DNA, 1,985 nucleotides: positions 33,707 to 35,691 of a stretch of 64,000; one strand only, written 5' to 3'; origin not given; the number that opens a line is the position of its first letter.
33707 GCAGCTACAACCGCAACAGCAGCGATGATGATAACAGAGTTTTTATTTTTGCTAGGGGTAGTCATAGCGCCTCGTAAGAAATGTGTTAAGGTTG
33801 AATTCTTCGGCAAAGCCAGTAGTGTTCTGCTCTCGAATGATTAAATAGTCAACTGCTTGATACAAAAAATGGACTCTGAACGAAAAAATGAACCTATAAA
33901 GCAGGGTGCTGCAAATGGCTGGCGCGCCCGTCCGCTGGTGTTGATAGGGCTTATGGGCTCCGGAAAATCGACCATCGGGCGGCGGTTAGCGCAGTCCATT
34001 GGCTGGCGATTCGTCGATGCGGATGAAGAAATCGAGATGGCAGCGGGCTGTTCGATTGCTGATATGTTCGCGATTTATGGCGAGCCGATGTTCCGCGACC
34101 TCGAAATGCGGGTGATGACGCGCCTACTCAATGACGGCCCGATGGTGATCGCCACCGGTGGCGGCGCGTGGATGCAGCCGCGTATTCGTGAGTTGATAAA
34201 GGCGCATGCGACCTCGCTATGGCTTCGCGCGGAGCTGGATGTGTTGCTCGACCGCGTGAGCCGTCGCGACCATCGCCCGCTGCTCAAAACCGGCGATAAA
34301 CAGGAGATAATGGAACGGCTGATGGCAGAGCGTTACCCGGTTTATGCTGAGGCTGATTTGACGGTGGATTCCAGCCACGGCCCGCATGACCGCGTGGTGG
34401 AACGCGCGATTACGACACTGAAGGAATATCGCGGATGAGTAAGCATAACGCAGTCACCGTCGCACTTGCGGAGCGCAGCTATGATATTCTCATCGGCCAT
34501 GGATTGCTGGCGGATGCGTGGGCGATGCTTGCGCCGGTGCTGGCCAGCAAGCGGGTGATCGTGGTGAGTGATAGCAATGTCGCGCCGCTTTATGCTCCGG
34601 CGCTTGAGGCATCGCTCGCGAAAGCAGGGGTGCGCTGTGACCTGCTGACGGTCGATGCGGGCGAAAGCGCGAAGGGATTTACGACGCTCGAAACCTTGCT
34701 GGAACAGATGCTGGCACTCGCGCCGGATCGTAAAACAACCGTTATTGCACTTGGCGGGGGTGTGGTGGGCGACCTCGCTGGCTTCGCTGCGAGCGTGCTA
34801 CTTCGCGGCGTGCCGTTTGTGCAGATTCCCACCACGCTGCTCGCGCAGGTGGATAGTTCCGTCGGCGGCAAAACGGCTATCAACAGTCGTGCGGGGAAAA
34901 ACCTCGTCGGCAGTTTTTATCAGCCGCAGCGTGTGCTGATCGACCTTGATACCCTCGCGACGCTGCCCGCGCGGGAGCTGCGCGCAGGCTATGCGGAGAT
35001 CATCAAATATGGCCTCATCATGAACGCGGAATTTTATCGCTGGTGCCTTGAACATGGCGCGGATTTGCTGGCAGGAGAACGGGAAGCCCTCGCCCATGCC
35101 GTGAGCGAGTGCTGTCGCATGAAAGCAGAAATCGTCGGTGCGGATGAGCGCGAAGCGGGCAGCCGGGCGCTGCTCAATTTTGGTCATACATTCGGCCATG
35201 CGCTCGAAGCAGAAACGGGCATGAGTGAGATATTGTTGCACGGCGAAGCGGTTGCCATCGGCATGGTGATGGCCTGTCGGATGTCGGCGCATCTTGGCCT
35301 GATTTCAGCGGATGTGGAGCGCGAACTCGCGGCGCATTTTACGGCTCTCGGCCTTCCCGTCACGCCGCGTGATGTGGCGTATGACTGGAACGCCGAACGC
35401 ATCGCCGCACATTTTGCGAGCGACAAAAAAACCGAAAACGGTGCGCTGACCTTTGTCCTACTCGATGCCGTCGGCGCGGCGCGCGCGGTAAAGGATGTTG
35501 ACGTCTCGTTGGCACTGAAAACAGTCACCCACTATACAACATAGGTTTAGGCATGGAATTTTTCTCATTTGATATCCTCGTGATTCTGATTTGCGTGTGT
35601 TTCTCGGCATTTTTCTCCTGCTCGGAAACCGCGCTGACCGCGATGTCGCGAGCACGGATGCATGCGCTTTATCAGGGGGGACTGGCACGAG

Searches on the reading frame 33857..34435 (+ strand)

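Call 59: search_protein_families(library=pfam, proteins=[window:33857-34435:+], max_evalue=0.001)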
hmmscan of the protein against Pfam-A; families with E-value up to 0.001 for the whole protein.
window:33857-34435:+ (193 aa): 4 families
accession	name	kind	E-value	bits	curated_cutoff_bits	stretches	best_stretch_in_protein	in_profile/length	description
PF01202.28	SKI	-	1e-46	159.4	22.1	1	33-188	1-158/159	Shikimate kinase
PF13238.12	AAA_18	-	2.3e-08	35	29.4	1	28-142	2-117/128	AAA domain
PF13671.12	AAA_33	-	4.9e-06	27.3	27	1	28-67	3-45/143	AAA domain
PF13189.12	Cytidylate_kin2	-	4e-05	24.3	28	0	32-67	7-44/176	Cytidylate kinase-like family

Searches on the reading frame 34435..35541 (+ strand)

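Call 59: search_protein_families(library=pfam, proteins=[window:34435-35541:+], max_evalue=0.001)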
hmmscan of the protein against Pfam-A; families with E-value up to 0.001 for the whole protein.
window:34435-35541:+ (369 aa): 4 families
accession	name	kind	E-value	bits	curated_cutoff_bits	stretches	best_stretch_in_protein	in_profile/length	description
PF01761.26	DHQ_synthase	-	4.6e-46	155.7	24.2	1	71-183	2-114/115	3-dehydroquinate synthase N-terminal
PF24621.2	DHQS_C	-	1.1e-44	152.4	27.6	1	185-333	1-144/144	3-dehydroquinate synthase C-terminal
PF13685.12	Fe-ADH_2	-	7.1e-10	39.5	28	1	20-175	2-146/149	Iron-containing alcohol dehydrogenase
PF00465.25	Fe-ADH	-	6e-07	29.6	31.3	1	18-135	4-131/168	Iron-containing alcohol dehydrogenase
